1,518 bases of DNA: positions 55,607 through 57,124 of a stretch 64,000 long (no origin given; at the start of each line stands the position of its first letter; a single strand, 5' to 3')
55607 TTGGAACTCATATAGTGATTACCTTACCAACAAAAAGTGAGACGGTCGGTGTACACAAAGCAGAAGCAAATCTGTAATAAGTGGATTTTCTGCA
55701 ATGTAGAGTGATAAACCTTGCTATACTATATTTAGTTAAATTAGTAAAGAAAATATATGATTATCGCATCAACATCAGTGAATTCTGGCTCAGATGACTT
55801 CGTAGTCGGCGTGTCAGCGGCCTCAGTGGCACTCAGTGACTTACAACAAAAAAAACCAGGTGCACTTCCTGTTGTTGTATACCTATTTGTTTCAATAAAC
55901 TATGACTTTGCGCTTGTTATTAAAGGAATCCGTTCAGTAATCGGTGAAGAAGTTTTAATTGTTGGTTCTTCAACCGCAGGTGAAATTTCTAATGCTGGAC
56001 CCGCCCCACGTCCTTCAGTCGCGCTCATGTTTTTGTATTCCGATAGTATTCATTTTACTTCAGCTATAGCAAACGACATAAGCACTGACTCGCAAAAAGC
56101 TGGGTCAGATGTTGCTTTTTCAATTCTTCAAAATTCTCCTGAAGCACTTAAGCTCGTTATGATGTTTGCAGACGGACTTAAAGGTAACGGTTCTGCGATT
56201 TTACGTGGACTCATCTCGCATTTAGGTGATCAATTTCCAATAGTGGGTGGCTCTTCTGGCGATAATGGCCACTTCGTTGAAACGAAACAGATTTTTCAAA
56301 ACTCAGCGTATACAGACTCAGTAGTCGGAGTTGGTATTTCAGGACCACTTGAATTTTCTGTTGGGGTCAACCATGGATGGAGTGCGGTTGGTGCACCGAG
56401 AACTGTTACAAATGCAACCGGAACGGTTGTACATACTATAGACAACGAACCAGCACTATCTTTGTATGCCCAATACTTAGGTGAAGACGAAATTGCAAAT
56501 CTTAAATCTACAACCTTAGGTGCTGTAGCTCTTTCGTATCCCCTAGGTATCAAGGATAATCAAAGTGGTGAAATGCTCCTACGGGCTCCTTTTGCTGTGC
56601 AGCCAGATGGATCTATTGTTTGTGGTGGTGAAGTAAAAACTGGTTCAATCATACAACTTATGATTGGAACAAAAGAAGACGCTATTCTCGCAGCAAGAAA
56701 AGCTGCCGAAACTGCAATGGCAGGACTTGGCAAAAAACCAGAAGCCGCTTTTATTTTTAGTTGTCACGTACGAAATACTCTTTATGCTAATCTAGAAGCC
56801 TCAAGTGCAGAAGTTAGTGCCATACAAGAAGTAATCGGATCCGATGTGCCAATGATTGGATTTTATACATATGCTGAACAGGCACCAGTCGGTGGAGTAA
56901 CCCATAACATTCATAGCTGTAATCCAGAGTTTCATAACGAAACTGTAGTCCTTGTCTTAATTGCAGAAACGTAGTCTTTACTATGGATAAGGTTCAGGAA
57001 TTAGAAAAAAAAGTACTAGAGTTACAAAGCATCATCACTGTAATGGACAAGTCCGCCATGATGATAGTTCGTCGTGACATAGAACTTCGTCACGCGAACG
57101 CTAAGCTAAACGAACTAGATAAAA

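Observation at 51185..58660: Signalling island inserted between uvrB and uvrA: receiver, giant membrane protein, sensor kinase, FIST protein, cytoplasmic kinase, dual-receiver regulator, with no output domain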

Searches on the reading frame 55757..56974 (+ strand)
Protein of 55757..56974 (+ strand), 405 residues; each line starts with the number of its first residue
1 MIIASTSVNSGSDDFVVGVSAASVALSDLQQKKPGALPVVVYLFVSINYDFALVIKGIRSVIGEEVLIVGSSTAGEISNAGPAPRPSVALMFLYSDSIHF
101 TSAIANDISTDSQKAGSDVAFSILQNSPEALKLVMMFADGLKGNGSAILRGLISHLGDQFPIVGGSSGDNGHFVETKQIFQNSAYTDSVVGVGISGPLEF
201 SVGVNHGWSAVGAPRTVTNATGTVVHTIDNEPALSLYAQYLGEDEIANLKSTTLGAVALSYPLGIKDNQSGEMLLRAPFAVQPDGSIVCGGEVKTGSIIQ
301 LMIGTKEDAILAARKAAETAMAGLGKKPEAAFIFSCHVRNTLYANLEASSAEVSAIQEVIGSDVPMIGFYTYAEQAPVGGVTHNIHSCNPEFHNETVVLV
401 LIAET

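Call 3: search_protein_families(library=pfam, proteins=[window:55757-56974:+], max_evalue=0.01)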
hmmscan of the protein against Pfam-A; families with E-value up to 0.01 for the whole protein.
window:55757-56974:+ (405 aa): 2 families
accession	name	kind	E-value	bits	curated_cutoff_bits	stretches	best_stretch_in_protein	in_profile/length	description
PF08495.15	FIST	-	1.3e-41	143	23.2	1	40-231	2-189/189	FIST N domain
PF10442.14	FIST_C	-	4.1e-30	105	28.5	1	233-377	1-131/131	FIST C domain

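Call 5: find_encoding_contigs(protein=window:55757-56974:+, flank=10000, max_places=10)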
Protein window:55757-56974:+ (405 aa): 2 contigs read that carry it; 1 place shown.
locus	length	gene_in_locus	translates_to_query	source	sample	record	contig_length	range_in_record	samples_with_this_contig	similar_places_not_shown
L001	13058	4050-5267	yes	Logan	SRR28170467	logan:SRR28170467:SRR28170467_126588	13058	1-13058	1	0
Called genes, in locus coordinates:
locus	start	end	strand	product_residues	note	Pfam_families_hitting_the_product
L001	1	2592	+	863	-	?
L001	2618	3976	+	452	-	PF00512:HisKA, PF02518:HATPase_c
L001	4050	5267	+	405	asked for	PF08495:FIST, PF10442:FIST_C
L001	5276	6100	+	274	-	PF00512:HisKA, PF02518:HATPase_c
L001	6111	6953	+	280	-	PF00072:Response_reg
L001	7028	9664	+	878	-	PF00005:ABC_tran (faint), PF02463:SMC_N (faint), PF13175:AAA_15 (faint), PF13191:AAA_16 (faint), PF13555:AAA_29 (faint), PF20703:nSTAND1 (faint), PF20720:nSTAND3 (faint), PF17760:UvrA_inter, +3 more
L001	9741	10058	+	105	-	-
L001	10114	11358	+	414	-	PF01541:GIY-YIG, PF02151:UVR (weak), PF08459:UvrC_RNaseH_dom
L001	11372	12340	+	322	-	PF01820:Dala_Dala_lig_N, PF02655:ATP-grasp_3, PF07478:Dala_Dala_lig_C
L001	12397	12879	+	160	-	-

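Call 8: find_homologous_proteins(query=window:55757-56974:+, max_evalue=0.00001)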
Query window:55757-56974:+ (405 aa): 115 proteins with E <= 0.00001 among 8000 candidates.
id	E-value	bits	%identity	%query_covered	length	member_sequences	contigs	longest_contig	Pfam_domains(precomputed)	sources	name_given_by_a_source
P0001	1.6e-257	872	100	100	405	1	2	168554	PF08495.16,PF10442.15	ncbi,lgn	-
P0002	4.7e-204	696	76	100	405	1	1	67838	PF08495.16,PF10442.15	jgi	jgi:hypothetical protein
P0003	1.3e-184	632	69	100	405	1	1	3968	PF08495.16,PF10442.15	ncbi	-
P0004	2.7e-176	604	66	100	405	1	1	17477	PF08495.16,PF10442.15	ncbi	-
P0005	6.1e-169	580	64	100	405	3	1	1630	PF08495.16,PF10442.15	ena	-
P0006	6.5e-165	567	62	100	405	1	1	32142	PF08495.16,PF10442.15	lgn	-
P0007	3.7e-161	555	60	100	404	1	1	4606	PF08495.16,PF10442.15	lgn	-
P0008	4.1e-152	525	58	100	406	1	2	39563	PF08495.16,PF10442.15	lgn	-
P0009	2.1e-150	519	58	100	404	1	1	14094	PF08495.16,PF10442.15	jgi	jgi:hypothetical protein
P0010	1.6e-147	510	60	100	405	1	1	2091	PF08495.16,PF10442.15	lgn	-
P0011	1.2e-144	500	59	100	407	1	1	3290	PF08495.16,PF10442.15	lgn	-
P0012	1.1e-143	497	57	100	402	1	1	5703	PF08495.16,PF10442.15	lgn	-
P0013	5.2e-142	492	54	100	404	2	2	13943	PF08495.16,PF10442.15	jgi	jgi:hypothetical protein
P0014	7.9e-142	491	56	100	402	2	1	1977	PF08495.16,PF10442.15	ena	-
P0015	4.1e-141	489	55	100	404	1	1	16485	PF08495.16,PF10442.15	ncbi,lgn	-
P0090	2.8e-75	272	40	92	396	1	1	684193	PF08495.16,PF10442.15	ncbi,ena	-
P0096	9.9e-68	247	39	95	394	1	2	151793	PF08495.16,PF10442.15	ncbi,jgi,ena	-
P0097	1.1e-67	247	38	97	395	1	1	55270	PF08495.16,PF10442.15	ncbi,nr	ncbi:MAG: FIST C-terminal domain-containing protein [Candidatus Omnitrophica bacterium]|nr:FIST C-te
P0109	7.3e-57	211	35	87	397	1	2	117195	PF08495.16,PF10442.15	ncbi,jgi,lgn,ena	-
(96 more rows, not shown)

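Call 11: find_related_loci(query=A1, collection=genome_contigs, flank=10000)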
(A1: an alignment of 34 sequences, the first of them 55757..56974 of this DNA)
Query A1 (405 aa) in genome_contigs; peptide patterns used: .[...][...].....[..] (x = any residue, [..] = any of these).
541 stretches matched a pattern; 531 encode a relative of the query (tblastn E <= 1e-3); the best 80 are kept; 80 distinct loci.
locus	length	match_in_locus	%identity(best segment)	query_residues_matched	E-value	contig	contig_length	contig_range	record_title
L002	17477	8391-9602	66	1-404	0e+0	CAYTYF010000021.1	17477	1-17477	MAG TPA_asm: uncultured Candidatus Saccharibacteria bacterium isolate SRP342105_co2_33 genome assembly, contig: NODE_333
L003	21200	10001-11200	56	1-404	5e-142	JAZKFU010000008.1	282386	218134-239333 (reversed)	MAG: Patescibacteria group bacterium isolate DC_RB_04_SPN110320-bin016 DCRB04SPN_B016_0_000000000008, whole genome shotg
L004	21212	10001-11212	58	1-405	1e-141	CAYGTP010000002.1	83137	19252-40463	MAG TPA_asm: uncultured Candidatus Saccharibacteria bacterium isolate ERP117304_co2_175 genome assembly, contig: NODE_28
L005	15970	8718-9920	50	1-404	4e-127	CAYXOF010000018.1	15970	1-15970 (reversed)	MAG TPA_asm: uncultured Candidatus Saccharibacteria bacterium isolate SRP118108_co4_490 genome assembly, contig: NODE_30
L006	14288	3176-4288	57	32-404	2e-143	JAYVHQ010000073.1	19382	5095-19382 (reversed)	MAG: Candidatus Kaiserbacteria bacterium isolate GL49_Down_metabinner_27 GL49_Down_metabinner_27_72, whole genome shotgu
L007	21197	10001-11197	48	1-404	5e-121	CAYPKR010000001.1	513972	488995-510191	MAG TPA_asm: uncultured Candidatus Saccharibacteria bacterium isolate SRP278252_co2_120 genome assembly, contig: NODE_6_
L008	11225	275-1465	47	2-404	5e-116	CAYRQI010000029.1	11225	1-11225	MAG TPA_asm: uncultured Candidatus Saccharibacteria bacterium isolate SRP124282_co5_37 genome assembly, contig: NODE_639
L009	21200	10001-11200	48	1-404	2e-114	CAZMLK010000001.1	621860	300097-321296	MAG TPA_asm: uncultured Candidatus Saccharibacteria bacterium isolate SRP342105_co1_72 genome assembly, contig: NODE_4_l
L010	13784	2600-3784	46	2-404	3e-113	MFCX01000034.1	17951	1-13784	MAG: Candidatus Daviesbacteria bacterium RIFCSPHIGHO2_02_FULL_39_12 rifcsphigho2_02_scaffold_5343, whole genome shotgun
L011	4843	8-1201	45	2-405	8e-112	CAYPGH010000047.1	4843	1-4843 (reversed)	MAG TPA_asm: uncultured Candidatus Saccharibacteria bacterium isolate SRP050083_co2_53 genome assembly, contig: NODE_168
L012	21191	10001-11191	45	1-403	1e-111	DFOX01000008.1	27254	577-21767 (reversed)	MAG TPA_asm: Patescibacteria group bacterium UBA3530 UBA3530_contig_16207, whole genome shotgun sequence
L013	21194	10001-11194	44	1-404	1e-111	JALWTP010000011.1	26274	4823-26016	MAG: Candidatus Kaiserbacteria bacterium isolate M2_metabat2_scaf2bin.206 M2_NODE_1581_length_26274_cov_3.210464, whole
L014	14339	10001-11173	45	2-398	5e-110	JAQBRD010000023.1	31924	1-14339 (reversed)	MAG: Candidatus Taylorbacteria bacterium isolate RYN_390 scaffold_3801857, whole genome shotgun sequence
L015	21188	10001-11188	44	2-404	2e-109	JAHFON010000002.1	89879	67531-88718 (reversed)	MAG: Candidatus Moraniibacteriota bacterium isolate nzgw504 NODE_200_length_89880_cov_3.794360, whole genome shotgun seq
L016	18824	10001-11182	43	4-404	4e-109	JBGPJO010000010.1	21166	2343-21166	MAG: Candidatus Paceibacteria bacterium isolate OBJ_0618_7090110_307 k141_9865680_length_21166_cov_20.1070, whole genome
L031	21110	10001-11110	48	35-404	3e-105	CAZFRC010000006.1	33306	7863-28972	MAG TPA_asm: uncultured Candidatus Saccharibacteria bacterium isolate binchicken_co58_84 genome assembly, contig: NODE_1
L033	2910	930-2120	46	4-404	3e-108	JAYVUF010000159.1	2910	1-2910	MAG: Actinomycetes bacterium isolate GL74_UP_metabinner_20_sub GL74_UP_metabinner_20_sub_158, whole genome shotgun seque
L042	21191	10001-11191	43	2-404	2e-103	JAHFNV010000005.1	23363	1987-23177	MAG: Candidatus Nomurabacteria bacterium isolate nzgw489 NODE_1878_length_23364_cov_7.373661, whole genome shotgun seque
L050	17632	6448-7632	45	5-404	1e-102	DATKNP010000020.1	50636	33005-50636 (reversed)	MAG TPA_asm: Candidatus Paceibacterota bacterium isolate SMAG_U14740 k141_5558839, whole genome shotgun sequence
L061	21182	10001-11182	43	4-404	1e-100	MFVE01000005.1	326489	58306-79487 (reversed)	MAG: Candidatus Nomurabacteria bacterium RIFCSPLOWO2_01_FULL_42_17 rifcsplowo2_01_scaffold_390, whole genome shotgun seq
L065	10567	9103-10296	43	2-403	1e-99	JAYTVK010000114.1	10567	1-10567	MAG: Candidatus Lloydbacteria bacterium isolate GFS_5687 GFS_5687_113, whole genome shotgun sequence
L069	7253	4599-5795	43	2-404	1e-98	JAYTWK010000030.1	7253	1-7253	MAG: bacterium isolate GFS_5796 GFS_5796_29, whole genome shotgun sequence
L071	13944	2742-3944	44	2-404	3e-98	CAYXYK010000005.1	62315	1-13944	MAG TPA_asm: uncultured Candidatus Saccharibacteria bacterium isolate SRP170004_co1_45 genome assembly, contig: NODE_557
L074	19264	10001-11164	44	11-404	1e-97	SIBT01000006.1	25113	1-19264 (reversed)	MAG: Candidatus Nomurabacteria bacterium isolate Baikal-deep-G186 BACOMB-C9192, whole genome shotgun sequence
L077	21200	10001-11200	43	2-404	3e-96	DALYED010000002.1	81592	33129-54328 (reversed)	MAG TPA_asm: Candidatus Paceibacterota bacterium isolate CTOTU14244 NODE_39_length_81592_cov_4.629064, whole genome shot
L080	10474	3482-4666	41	4-404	4e-95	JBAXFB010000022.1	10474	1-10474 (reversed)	MAG: bacterium isolate ELA260 MAG260_22, whole genome shotgun sequence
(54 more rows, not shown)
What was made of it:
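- Checked: (iv) 'Periplasm-sensing' should read 'extracytoplasmic', since the organism is a Patescibacteria MAG (calls 8, 11).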

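Call 16: search_protein_families(library=ncbifam, proteins=[window:55757-56974:+], max_evalue=0.01)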
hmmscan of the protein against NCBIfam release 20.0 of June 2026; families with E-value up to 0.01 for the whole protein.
window:55757-56974:+ (405 aa): 1 family
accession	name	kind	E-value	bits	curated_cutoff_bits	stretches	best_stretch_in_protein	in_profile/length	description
NF041558.1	NosP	equivalog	4.9e-23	81.8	450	1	22-376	8-353/368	nitric oxide-sensing protein NosP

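Call 22: search_solved_structures(query=A1, max_evalue=1)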
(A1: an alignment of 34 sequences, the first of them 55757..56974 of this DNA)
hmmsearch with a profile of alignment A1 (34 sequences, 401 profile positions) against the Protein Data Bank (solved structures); distinct sequences matched with E-value up to 1: 2.
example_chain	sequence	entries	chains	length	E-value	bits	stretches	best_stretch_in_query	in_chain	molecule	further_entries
3cfu_A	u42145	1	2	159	0.073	15.1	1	245-295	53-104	Uncharacterized lipoprotein yjhA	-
9jm4_A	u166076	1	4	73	0.63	12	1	287-330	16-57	LRO-C3-7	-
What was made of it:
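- Tried and rejected: Sequence search of the PDB with the FIST profile gave nothing significant (call 22).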

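Call 38: search_protein_families(library=pfam, proteins=[L031:13906-15126:+, L007:12410-13702:+, L007:13720-15648:+, L080:6492-7706:+, L061:6968-9178:-, L050:8279-9373:+, L042:11559-12833:+, L077:11212-11703:+, L077:12121-12957:+, L010:3814-5058:+], max_evalue=0.001)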
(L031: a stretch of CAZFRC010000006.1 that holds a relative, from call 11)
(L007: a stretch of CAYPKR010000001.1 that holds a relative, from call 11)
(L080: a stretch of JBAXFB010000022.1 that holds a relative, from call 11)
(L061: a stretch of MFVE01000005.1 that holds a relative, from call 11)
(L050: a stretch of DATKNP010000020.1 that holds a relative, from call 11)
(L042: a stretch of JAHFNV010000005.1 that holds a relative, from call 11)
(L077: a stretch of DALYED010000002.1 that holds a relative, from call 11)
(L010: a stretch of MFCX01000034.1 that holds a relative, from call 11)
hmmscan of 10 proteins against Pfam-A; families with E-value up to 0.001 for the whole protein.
L031:13906-15126:+ (406 aa): 2 families
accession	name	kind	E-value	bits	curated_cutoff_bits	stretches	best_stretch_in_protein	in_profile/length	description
PF13458.12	Peripla_BP_6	-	1.3e-34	120.9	31.7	1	47-378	13-325/343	Periplasmic binding protein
PF01094.35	ANF_receptor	-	1.2e-13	51.3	25.4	1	57-381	3-340/353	Receptor family ligand binding region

L007:12410-13702:+ (430 aa): 2 families
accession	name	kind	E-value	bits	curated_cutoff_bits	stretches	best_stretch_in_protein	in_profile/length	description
PF13458.12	Peripla_BP_6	-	1.2e-34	121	31.7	1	71-403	16-325/343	Periplasmic binding protein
PF01094.35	ANF_receptor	-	1.8e-15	57.3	25.4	1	128-408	51-343/353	Receptor family ligand binding region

L007:13720-15648:+ (642 aa): 4 families
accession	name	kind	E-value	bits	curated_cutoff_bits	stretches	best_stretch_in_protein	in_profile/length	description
PF02518.31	HATPase_c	-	1.1e-28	100.3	26.4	1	518-628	1-109/111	Histidine kinase-, DNA gyrase B-, and HSP90-like ATPase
PF00512.31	HisKA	-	1.8e-14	53.9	26.9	1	403-471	1-66/66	His Kinase A (phospho-acceptor) domain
PF02743.24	dCache_1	-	5.5e-10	39.6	45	1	69-273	29-239/240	Cache domain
PF00672.30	HAMP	-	6.1e-07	30.1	25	1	309-358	2-51/53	HAMP domain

L080:6492-7706:+ (404 aa): 0 families

L061:6968-9178:- (736 aa): 7 families
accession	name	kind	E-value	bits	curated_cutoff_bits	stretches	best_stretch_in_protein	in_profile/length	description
PF00270.35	DEAD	-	5.9e-21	75.4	26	1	284-473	2-164/167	DEAD/DEAH box helicase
PF00271.37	Helicase_C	-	9.4e-19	68.1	23.5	1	546-631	27-109/110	Helicase conserved C-terminal domain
PF17191.10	RecG_wedge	-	9.8e-16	58.2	23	1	17-136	12-130/162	RecG wedge domain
PF19833.4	RecG_dom3_C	-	9.3e-10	38.9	26.8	1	660-718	3-63/87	ATP-dependent DNA helicase RecG, domain 3, C-terminal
PF01336.31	tRNA_anti-codon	-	1.5e-09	38.1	27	1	59-132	2-73/75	OB-fold nucleic acid binding domain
PF04851.21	ResIII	-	6e-09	36.5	22.5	1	281-468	3-162/164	Type III restriction enzyme, res subunit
PF22590.2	Cas3-like_C_2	-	3.2e-05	24.6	27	1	542-631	11-104/106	CRISPR-associated nuclease/helicase Cas3, C-terminal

L050:8279-9373:+ (364 aa): 1 family
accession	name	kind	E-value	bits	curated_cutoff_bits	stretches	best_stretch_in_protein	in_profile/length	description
PF00072.30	Response_reg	-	7.1e-42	142.5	30.2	2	108-220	1-110/111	Response regulator receiver domain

L042:11559-12833:+ (424 aa): 4 families
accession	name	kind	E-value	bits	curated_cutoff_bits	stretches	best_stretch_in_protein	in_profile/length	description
PF02518.31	HATPase_c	-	1.4e-30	106.4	26.4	1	306-416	2-110/111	Histidine kinase-, DNA gyrase B-, and HSP90-like ATPase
PF00512.31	HisKA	-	1.2e-13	51.3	26.9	1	191-250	2-58/66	His Kinase A (phospho-acceptor) domain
PF13581.12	HATPase_c_2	-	0.00011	22.7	27.4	1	317-392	39-111/127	Histidine kinase-like ATPase domain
PF14501.12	HATPase_c_5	-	0.00089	19.6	22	0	311-405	7-94/102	GHKL domain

L077:11212-11703:+ (163 aa): 2 families
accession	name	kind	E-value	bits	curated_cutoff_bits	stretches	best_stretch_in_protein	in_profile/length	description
PF01035.26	DNA_binding_1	-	4.2e-31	107.1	27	1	77-156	1-80/81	6-O-methylguanine DNA methyltransferase, DNA binding domain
PF02870.21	Methyltransf_1N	-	1.1e-08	35.9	21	1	10-71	6-69/71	6-O-methylguanine DNA methyltransferase, ribonuclease-like domain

L077:12121-12957:+ (278 aa): 4 families
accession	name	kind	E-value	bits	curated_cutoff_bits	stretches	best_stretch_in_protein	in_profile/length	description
PF06966.17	DUF1295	-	5.3e-63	213.1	20.4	1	27-261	2-235/235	Protein of unknown function (DUF1295)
PF02544.21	Steroid_dh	-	2.3e-06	28.1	22.6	1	149-227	40-118/150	3-oxo-5-alpha-steroid 4-dehydrogenase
PF04191.18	PEMT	-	1.4e-05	25.9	25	1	148-223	5-79/105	Phospholipid methyltransferase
PF04140.19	ICMT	-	0.00028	21.7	24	1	163-236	15-82/95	Isoprenylcysteine carboxyl methyltransferase (ICMT) family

L010:3814-5058:+ (414 aa): 6 families
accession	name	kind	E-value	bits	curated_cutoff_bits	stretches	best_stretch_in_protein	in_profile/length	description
PF02518.31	HATPase_c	-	1.7e-29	102.9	26.4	1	299-408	2-109/111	Histidine kinase-, DNA gyrase B-, and HSP90-like ATPase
PF00512.31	HisKA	-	4.4e-15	55.9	26.9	1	184-251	2-66/66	His Kinase A (phospho-acceptor) domain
PF00989.32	PAS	-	7.9e-09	36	22.6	1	61-106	5-50/113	PAS fold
PF13426.13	PAS_9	-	9.1e-08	32.8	27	1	68-176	2-103/103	PAS domain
PF08448.16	PAS_4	-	8.7e-05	23.2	23.1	1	64-178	2-109/110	PAS fold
PF13581.12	HATPase_c_2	-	0.00023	21.6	27.4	1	293-382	24-108/127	Histidine kinase-like ATPase domain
